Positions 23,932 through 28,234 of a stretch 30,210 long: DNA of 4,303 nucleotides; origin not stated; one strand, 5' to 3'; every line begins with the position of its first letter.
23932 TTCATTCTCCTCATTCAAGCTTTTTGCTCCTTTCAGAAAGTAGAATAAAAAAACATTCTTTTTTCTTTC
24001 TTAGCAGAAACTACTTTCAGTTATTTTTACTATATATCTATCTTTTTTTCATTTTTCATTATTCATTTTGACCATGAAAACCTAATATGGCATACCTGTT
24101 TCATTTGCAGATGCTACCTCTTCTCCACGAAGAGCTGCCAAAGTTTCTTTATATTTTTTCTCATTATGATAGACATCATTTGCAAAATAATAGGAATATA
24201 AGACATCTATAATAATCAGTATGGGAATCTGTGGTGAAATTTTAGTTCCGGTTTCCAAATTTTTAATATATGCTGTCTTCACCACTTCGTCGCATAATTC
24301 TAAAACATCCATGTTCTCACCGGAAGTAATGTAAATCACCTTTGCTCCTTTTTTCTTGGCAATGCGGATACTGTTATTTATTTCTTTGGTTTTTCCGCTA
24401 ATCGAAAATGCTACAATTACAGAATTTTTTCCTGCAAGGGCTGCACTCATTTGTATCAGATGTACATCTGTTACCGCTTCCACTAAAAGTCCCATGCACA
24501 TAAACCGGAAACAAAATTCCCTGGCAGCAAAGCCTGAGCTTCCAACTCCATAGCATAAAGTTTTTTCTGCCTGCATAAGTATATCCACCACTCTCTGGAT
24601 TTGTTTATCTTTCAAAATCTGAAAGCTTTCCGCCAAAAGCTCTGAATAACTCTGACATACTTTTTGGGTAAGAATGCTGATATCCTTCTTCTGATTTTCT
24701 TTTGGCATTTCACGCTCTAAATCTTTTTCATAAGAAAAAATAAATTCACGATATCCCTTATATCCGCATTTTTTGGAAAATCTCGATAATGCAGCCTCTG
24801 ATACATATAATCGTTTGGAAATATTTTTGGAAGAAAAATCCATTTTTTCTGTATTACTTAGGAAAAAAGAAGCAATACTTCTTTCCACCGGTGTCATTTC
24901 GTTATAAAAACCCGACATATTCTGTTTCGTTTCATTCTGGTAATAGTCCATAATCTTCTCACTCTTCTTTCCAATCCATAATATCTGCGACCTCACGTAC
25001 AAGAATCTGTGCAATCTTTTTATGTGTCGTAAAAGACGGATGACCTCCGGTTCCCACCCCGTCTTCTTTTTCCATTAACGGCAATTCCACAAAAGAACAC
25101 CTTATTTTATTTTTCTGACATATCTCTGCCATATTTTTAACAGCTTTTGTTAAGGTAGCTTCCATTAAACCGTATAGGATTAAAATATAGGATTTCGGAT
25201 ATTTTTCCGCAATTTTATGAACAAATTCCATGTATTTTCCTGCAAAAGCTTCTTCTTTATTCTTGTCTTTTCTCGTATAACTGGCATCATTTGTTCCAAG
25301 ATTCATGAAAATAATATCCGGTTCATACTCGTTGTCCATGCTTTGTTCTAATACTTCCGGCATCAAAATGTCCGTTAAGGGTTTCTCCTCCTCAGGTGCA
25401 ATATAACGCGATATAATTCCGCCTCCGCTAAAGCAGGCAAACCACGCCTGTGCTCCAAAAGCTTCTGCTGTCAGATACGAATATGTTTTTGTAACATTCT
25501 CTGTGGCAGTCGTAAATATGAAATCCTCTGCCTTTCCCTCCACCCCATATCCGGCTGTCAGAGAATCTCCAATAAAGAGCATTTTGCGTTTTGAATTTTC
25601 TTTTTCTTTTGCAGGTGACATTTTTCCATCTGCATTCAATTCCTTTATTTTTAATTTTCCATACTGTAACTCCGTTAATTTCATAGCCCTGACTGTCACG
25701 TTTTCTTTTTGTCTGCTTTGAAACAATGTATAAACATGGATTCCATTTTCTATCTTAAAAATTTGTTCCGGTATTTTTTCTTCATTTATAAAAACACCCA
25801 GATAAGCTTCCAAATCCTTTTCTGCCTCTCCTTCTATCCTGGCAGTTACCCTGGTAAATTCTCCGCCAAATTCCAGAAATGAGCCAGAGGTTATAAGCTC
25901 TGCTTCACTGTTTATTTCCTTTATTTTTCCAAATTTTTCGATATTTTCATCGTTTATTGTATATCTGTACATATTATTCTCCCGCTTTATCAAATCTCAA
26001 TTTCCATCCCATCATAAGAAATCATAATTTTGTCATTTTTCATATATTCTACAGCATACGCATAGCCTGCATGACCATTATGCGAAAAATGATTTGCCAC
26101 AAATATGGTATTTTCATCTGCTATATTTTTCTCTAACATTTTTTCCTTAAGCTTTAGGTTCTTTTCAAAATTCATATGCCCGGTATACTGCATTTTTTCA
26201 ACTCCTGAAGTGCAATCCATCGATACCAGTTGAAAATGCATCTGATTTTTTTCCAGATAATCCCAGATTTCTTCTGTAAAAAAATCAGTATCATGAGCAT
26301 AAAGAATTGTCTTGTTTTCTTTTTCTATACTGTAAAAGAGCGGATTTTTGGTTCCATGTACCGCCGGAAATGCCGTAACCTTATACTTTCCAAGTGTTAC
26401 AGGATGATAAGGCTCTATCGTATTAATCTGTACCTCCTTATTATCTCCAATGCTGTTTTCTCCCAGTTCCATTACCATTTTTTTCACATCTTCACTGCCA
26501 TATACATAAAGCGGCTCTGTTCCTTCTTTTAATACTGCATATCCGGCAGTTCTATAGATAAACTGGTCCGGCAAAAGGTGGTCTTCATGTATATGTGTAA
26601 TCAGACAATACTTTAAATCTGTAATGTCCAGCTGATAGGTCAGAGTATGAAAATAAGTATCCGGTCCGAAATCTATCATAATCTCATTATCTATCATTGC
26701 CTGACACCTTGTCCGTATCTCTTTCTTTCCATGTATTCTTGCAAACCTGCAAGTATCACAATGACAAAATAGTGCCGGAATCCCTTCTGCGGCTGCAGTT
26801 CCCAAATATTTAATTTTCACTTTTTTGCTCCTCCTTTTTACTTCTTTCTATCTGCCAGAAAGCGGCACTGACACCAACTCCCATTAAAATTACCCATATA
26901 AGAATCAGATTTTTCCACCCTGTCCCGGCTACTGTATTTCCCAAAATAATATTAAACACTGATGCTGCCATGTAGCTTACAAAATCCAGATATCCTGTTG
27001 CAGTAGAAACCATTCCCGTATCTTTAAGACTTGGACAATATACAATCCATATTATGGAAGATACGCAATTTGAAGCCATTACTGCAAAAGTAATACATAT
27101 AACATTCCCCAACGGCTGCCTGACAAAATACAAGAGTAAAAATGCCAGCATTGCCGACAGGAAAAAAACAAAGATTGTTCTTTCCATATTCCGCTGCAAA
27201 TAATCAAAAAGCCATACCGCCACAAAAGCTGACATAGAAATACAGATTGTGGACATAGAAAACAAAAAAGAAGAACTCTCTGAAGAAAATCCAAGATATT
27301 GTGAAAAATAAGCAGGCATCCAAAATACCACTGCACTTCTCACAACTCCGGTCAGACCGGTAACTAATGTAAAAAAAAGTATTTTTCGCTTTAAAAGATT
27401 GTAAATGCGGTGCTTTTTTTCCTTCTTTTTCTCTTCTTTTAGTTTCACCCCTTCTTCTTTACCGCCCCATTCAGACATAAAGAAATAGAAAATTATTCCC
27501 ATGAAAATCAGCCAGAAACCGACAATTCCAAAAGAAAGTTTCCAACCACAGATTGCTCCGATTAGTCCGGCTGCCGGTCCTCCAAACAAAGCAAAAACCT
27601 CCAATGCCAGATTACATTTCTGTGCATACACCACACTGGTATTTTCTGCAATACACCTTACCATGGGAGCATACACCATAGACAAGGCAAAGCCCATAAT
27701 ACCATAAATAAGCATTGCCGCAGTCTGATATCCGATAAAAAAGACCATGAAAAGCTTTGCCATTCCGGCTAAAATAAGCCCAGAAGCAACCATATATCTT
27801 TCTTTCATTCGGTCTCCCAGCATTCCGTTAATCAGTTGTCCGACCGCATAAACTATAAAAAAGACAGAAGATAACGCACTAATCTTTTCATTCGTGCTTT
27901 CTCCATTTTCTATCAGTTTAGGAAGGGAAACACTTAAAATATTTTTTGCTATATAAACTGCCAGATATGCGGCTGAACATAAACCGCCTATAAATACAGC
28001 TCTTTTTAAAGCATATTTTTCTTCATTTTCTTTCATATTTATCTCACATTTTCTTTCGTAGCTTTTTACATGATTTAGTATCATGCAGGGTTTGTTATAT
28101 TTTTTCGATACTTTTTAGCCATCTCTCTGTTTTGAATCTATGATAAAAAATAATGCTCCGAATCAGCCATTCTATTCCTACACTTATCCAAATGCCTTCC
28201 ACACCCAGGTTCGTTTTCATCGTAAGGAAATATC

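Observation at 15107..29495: Candidate undescribed pathway for chemically decorated hexosamine glycans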

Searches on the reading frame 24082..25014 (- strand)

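Call 3: search_protein_families(library=pfam, proteins=[window:24082-25014:-])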
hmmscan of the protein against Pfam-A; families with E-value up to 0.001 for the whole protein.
window:24082-25014:- (310 aa): 3 families
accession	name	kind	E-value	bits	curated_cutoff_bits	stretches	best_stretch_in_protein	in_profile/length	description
PF01380.27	SIS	-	1.9e-15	57.2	25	1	146-248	2-105/131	SIS domain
PF01418.23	HTH_6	-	1.5e-11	44.5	28.3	1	36-98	10-73/77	Helix-turn-helix domain, rpiR family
PF13580.11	SIS_2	-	0.00017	22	27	0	195-231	102-138/138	SIS domain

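Call 5: search_protein_families(library=ncbifam, proteins=[window:24082-25014:-], max_evalue=0.00001)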
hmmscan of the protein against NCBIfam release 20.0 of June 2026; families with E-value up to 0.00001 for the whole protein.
window:24082-25014:- (310 aa): 11 families
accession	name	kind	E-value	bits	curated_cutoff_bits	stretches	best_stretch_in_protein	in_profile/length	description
NF008458.0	PRK11337.1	equivalog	3e-39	134.8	378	1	38-294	25-286/293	MurR/RpiR family transcriptional regulator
NF040776.2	AlsR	equivalog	1.5e-36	125.8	400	1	39-294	14-274/279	transcriptional repressor AlsR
NF010701.0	PRK14101.1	equivalog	3.2e-27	95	920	1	37-273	351-591/638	bifunctional transcriptional regulator/glucokinase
NF008451.0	PRK11302.1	subfamily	3.3e-27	95.7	296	1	38-294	12-275/286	transcriptional regulator HexR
NF008590.0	PRK11557.1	equivalog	1.7e-25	90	355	1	36-291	10-274/282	MurR/RpiR family transcriptional regulator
NF012026.0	PRK15482.1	equivalog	4.5e-18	65.7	408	1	37-236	11-222/285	HTH-type transcriptional regulator MurR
TIGR03127.2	RuMP_HxlB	equivalog_domain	4.3e-16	59.3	160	1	128-248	9-124/178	6-phospho-3-hexuloisomerase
NF041755.1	RuMP_HxlAB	equivalog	2.6e-13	49.7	500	1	119-248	216-340/391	bifunctional 3-hexulose-6-phosphate synthase/6-phospho-3-hexuloisomerase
NF006422.0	PRK08674.1-1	subfamily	3e-07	30.2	317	1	147-243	24-109/302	bifunctional phosphoglucose/phosphomannose isomerase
TIGR02128.1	G6PI_arch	equivalog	1.3e-06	27.6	213.9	1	134-235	8-105/308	bifunctional phosphoglucose/phosphomannose isomerase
NF006425.0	PRK08674.1-5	equivalog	8.6e-06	24.9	471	0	193-236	91-134/358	bifunctional phosphoglucose/phosphomannose isomerase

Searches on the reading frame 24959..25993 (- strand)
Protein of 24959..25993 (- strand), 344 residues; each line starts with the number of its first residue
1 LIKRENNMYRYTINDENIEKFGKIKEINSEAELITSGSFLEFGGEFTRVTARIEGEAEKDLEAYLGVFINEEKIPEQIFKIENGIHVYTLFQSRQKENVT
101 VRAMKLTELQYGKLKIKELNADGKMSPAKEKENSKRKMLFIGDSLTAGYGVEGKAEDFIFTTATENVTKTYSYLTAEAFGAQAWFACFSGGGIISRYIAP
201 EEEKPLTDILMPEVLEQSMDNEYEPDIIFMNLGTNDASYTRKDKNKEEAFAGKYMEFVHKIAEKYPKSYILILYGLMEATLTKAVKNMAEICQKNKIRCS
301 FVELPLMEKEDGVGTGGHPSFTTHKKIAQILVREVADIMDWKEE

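Call 3: search_protein_families(library=pfam, proteins=[window:24959-25993:-])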
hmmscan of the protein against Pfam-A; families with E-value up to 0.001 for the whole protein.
window:24959-25993:- (344 aa): 4 families
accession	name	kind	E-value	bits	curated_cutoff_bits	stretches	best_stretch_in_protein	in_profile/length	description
PF13472.12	Lipase_GDSL_2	-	9.2e-10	39.7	32.9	1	140-275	1-107/178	GDSL-like Lipase/Acylhydrolase family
PF17996.7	CE2_N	-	1.7e-08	34.9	27.9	1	30-124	12-103/108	Carbohydrate esterase 2 N-terminal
PF00657.28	Lipase_GDSL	-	2.6e-08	34.7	23.6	1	139-295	2-162/208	GDSL-like Lipase/Acylhydrolase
PF04311.20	DUF459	-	0.00026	20.8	27.2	0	213-264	49-103/197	Protein of unknown function (DUF459)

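Call 5: search_protein_families(library=ncbifam, proteins=[window:24959-25993:-], max_evalue=0.00001)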
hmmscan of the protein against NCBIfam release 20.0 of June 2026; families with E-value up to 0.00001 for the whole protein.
window:24959-25993:- (344 aa): 1 family
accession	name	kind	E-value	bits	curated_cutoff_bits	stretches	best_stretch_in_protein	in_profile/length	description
NF042969.1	AcxyGlmanDactase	equivalog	3.2e-27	95.3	500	1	45-341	33-323/323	bifunctional acetylxylan esterase/glucomannan deacetylase AxeC2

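Call 83: search_solved_structures(query=window:24959-25993:-, max_evalue=0.01)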
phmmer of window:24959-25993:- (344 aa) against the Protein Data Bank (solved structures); distinct sequences matched with E-value up to 0.01: 8.
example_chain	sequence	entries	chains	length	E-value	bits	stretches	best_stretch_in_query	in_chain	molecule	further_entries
2wao_A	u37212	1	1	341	1.3e-22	83.7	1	106-343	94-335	ENDOGLUCANASE E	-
2wab_A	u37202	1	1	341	3.4e-22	82.3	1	106-343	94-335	ENDOGLUCANASE E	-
4xvh_A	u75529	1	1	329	2.5e-20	76.1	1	98-341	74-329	Carbohydrate esterase family 2 (CE2)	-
2waa_A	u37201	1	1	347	6e-17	65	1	47-343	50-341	XYLAN ESTERASE, PUTATIVE, AXE2C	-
2w9x_A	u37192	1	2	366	5.5e-11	45.4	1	100-271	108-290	PUTATIVE ACETYL XYLAN ESTERASE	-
3u37_A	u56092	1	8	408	8.3e-10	41.5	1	55-238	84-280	Acetyl-xylan esterase Est2A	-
4dev_A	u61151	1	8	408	1.7e-08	37.2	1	54-238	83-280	Acetyl-xylan esterase Est2A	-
3k4x_A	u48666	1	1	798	0.00038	23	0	87-145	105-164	Proliferating cell nuclear antigen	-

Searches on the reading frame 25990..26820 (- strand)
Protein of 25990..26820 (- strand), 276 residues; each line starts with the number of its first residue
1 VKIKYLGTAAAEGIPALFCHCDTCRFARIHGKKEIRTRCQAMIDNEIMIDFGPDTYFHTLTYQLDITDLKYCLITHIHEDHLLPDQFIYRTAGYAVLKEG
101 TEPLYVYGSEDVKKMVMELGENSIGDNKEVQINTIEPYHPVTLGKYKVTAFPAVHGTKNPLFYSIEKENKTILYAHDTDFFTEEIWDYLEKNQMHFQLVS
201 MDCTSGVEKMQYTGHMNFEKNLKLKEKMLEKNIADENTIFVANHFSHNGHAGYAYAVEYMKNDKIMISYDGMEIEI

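Call 3: search_protein_families(library=pfam, proteins=[window:25990-26820:-])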
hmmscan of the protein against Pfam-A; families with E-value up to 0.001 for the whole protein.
window:25990-26820:- (276 aa): 1 family
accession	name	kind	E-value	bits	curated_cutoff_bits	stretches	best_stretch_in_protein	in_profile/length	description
PF12706.13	Lactamase_B_2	-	1.3e-15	58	27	1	47-227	3-189/200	Beta-lactamase superfamily domain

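Call 5: search_protein_families(library=ncbifam, proteins=[window:25990-26820:-], max_evalue=0.00001)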
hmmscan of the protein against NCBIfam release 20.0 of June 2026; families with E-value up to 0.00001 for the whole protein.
window:25990-26820:- (276 aa): 6 families
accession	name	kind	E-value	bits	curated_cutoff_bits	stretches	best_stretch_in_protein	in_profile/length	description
TIGR03307.1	PhnP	equivalog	1e-20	74.2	272.25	1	1-273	1-248/249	phosphonate metabolism protein PhnP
NF002553.0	PRK02113.1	equivalog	6.8e-16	58.5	386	1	1-276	1-252/252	MBL fold metallo-hydrolase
NF038231.1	MBL_Geo_Pelo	equivalog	9e-12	45.1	360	1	3-274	2-249/250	GPMC system MBL fold metallohydrolase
TIGR02651.1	RNase_Z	equivalog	8.5e-10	38.2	292.95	1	44-171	27-153/302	ribonuclease Z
TIGR02108.2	PQQ_syn_pqqB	equivalog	3.5e-08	33.2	245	1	2-168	1-169/298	pyrroloquinoline quinone biosynthesis protein PqqB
NF000801.0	PRK00055.1-3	equivalog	4.8e-08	32.4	252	1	44-171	29-158/307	ribonuclease Z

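Call 33: find_homologous_proteins(query=window:25990-26820:-, max_evalue=1e-20)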
Query window:25990-26820:- (276 aa): 1004 proteins with E <= 1e-20 among 1559 candidates; the best 120 are listed.
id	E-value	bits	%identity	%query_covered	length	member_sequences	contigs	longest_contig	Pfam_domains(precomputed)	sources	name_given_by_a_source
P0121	7.4e-188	640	100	100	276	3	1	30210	PF12706.14,PF23023.2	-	-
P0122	1.0e-121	423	67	100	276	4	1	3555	PF12706.14,PF23023.2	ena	-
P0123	1.3e-119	417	64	100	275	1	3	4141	PF12706.14,PF23023.2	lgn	-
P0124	3.5e-116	405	60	100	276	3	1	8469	PF12706.14,PF23023.2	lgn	-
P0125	2.7e-115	402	61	100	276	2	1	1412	PF12706.14,PF23023.2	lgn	-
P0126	2.6e-112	393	61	100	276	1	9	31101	PF12706.14,PF23023.2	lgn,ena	-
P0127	3.7e-112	392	58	100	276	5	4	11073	PF12706.14,PF23023.2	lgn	-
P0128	8.9e-109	381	59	100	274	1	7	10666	PF12706.14,PF23023.2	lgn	-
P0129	2.1e-105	370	56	100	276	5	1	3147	PF12706.14,PF23023.2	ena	-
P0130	1.4e-104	367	54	100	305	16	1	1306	PF12706.14,PF23023.2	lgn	-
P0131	1.7e-101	357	55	100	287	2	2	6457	PF12706.14,PF23023.2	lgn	-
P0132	8.3e-100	352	54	100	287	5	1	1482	PF12706.14,PF23023.2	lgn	-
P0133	1.4e-99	351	52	100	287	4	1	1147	PF12706.14,PF23023.2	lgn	-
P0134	1.5e-99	351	54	100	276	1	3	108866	PF12706.14,PF23023.2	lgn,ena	-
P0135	5.2e-90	319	51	100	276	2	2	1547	PF12706.14,PF23023.2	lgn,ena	-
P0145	4.5e-84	300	47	100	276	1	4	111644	PF12706.14,PF23023.2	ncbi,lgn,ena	-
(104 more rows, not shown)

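Call 34: find_encoding_contigs(protein=P0126, flank=6000, max_places=2)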
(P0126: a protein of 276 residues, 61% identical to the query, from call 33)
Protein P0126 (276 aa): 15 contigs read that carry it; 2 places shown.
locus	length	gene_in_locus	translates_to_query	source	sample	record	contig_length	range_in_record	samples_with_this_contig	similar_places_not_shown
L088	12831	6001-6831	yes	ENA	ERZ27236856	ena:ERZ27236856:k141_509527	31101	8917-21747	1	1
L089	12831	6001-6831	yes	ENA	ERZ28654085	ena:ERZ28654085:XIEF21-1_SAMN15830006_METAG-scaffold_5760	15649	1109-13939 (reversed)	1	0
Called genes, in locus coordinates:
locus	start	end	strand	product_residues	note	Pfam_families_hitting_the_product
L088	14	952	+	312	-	PF00528:BPD_transp_1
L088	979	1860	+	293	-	PF00528:BPD_transp_1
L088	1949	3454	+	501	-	PF12010:DUF3502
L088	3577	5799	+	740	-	PF12833:HTH_18, PF00165:HTH_AraC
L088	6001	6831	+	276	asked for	PF23023:Anti-Pycsar_Apyc1 (weak), PF12706:Lactamase_B_2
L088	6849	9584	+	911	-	PF01074:Glyco_hydro_38N, PF09261:Alpha-mann_mid (weak), PF07748:Glyco_hydro_38C, PF17677:Glyco_hydro38C2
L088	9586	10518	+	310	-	PF00702:Hydrolase, PF13419:HAD_2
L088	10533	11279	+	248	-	PF00135:COesterase, PF20434:BD-FAE, PF07859:Abhydrolase_3, PF00326:Peptidase_S9, PF02230:Abhydrolase_2 (faint)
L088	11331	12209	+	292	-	PF00480:ROK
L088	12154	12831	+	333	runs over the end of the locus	PF20511:PMI_typeI_cat, PF07883:Cupin_2 (faint), PF21621:MPI_cupin_dom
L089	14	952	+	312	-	PF00528:BPD_transp_1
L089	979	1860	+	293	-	PF00528:BPD_transp_1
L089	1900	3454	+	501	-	PF12010:DUF3502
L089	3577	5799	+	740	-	PF12833:HTH_18, PF00165:HTH_AraC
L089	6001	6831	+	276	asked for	PF23023:Anti-Pycsar_Apyc1 (weak), PF12706:Lactamase_B_2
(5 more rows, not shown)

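Call 35: find_encoding_contigs(protein=P0134, flank=6000, max_places=1)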
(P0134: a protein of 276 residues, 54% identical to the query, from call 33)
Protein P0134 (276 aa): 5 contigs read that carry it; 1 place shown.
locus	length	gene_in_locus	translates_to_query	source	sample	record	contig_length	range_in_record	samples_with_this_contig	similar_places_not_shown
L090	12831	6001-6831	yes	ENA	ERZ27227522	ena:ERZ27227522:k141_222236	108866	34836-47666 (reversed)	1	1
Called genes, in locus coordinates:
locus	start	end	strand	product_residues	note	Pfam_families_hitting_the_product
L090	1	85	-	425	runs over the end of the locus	PF01053:Cys_Met_Meta_PP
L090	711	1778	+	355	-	PF14607:GxDLY, PF13472:Lipase_GDSL_2 (weak), PF14606:Lipase_GDSL_3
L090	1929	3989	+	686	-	PF08531:Bac_rhamnosid_N, PF05592:Bac_rhamnosid, PF17389:Bac_rhamnosid6H, PF06202:GDE_C (faint)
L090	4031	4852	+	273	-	PF01261:AP_endonuc_2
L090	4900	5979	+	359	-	PF04616:Glyco_hydro_43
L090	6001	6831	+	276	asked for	PF23023:Anti-Pycsar_Apyc1 (faint), PF12706:Lactamase_B_2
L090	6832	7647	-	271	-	-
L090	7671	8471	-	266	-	PF00165:HTH_AraC (faint), PF12833:HTH_18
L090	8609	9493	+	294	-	PF02311:AraC_binding (weak), PF07883:Cupin_2, PF00165:HTH_AraC (faint), PF12833:HTH_18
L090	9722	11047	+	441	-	PF13229:Beta_helix (faint)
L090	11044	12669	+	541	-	-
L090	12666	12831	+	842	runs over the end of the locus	PF17132:Glyco_hydro_106 (weak)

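Call 36: find_encoding_contigs(protein=P0145, flank=6000, max_places=1)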
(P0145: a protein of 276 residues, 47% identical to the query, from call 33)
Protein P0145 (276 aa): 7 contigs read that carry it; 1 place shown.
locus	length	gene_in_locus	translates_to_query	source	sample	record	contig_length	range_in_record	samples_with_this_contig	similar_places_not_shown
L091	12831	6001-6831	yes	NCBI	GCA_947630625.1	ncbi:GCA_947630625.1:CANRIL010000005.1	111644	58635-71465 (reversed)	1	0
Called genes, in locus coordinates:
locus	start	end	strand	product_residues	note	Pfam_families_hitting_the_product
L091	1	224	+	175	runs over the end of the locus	PF01930:Cas_Cas4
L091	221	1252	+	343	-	PF01867:Cas_Cas1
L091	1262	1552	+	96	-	PF09827:CRISPR_Cas2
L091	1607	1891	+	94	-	-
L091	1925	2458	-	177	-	-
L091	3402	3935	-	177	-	-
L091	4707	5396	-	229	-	PF12844:HTH_19, PF13560:HTH_31, PF01381:HTH_3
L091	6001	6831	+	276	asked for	PF23023:Anti-Pycsar_Apyc1 (faint), PF12706:Lactamase_B_2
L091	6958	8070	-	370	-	PF01554:MatE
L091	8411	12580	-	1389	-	PF13271:DUF4062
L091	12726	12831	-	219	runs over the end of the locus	PF19700:DUF6198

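Call 74: find_encoding_contigs(protein=P0124, flank=6000, max_places=1)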
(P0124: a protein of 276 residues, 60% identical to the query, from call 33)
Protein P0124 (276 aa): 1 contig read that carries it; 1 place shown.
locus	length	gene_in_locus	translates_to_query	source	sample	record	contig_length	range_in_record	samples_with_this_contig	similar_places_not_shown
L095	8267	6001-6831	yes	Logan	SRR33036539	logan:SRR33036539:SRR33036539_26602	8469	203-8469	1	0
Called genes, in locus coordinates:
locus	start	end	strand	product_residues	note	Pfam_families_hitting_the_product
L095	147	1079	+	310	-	PF00528:BPD_transp_1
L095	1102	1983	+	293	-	PF00528:BPD_transp_1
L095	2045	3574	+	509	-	PF01547:SBP_bac_1 (weak), PF12010:DUF3502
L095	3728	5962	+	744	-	PF12833:HTH_18, PF00165:HTH_AraC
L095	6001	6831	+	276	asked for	PF23023:Anti-Pycsar_Apyc1 (weak), PF12706:Lactamase_B_2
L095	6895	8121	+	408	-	PF07690:MFS_1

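Call 75: find_encoding_contigs(protein=P0127, flank=6000, max_places=1)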
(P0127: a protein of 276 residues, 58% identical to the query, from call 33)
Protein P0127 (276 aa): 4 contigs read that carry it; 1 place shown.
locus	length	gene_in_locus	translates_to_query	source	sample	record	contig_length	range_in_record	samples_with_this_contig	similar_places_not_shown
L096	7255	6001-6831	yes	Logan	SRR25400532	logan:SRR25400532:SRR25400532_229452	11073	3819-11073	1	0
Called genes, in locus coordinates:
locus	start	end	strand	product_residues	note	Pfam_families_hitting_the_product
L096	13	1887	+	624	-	-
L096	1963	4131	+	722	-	PF00933:Glyco_hydro_3, PF01915:Glyco_hydro_3_C, PF14310:Fn3-like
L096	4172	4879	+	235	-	PF03372:Exo_endo_phos, PF23226:Exo_endo_phos_PGAP2IP (weak)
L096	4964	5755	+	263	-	PF01522:Polysacc_deac_1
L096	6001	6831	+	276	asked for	PF23023:Anti-Pycsar_Apyc1, PF12706:Lactamase_B_2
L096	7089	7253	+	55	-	?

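Call 76: find_encoding_contigs(protein=P0128, flank=6000, max_places=1)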
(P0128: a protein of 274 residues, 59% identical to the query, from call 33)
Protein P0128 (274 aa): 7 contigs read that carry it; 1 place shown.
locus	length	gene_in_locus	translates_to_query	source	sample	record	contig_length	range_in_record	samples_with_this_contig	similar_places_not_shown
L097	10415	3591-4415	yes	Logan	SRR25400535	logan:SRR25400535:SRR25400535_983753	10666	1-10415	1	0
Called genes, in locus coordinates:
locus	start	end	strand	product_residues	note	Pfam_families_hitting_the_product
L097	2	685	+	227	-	?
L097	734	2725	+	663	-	PF02901:PFL-like, PF01228:Gly_radical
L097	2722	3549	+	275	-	PF13353:Fer4_12, PF04055:Radical_SAM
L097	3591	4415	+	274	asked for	PF23023:Anti-Pycsar_Apyc1 (weak), PF12706:Lactamase_B_2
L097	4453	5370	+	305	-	PF01261:AP_endonuc_2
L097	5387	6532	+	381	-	PF07470:Glyco_hydro_88 (weak)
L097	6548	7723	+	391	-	PF07690:MFS_1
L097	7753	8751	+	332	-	-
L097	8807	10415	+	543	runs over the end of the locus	PF03747:ADP_ribosyl_GH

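Call 84: search_solved_structures(query=window:25990-26820:-, max_evalue=0.001)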
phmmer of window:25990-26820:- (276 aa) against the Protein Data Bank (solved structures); distinct sequences matched with E-value up to 0.001: 2.
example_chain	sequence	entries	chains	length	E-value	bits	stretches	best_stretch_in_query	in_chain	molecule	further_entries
3g1p_A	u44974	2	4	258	2.2e-08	37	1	5-274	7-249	Protein phnP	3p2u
6b9v_A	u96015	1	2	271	8e-05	25.3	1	4-158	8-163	Beta-lactamase-like protein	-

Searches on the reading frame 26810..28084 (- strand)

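Call 3: search_protein_families(library=pfam, proteins=[window:26810-28084:-])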
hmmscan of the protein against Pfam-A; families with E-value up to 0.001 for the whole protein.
window:26810-28084:- (424 aa): 1 family
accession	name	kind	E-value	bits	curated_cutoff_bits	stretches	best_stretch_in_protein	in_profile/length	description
PF07690.21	MFS_1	-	2.2e-29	102.9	33.4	1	38-376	3-345/347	Major Facilitator Superfamily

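Call 5: search_protein_families(library=ncbifam, proteins=[window:26810-28084:-], max_evalue=0.00001)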
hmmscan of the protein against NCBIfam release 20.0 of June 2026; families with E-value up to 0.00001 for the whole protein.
window:26810-28084:- (424 aa): 6 families
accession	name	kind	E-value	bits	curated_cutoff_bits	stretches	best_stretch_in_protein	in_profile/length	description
TIGR00881.1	2A0104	subfamily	8.9e-25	87.5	407.75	1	39-392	3-377/379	phosphoglycerate transporter protein PgtP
TIGR00712.1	glpT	equivalog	9e-15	54.7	632.55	1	10-396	9-419/440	glycerol-3-phosphate transporter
NF008433.0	PRK11273.1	equivalog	9.9e-15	54.6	748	1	9-412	8-432/452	glycerol-3-phosphate transporter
TIGR00893.1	2A0114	subfamily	2e-13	50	395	1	44-403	7-390/399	D-galactonate transporter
NF008661.1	PRK11663.1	subfamily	1.1e-09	37.9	564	1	17-399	17-418/439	MFS transporter family glucose-6-phosphate receptor UhpC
NF047787.1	PhglyTportPgtP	equivalog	2.2e-07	30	750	1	37-146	35-143/451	phosphoglycerate transporter PgtP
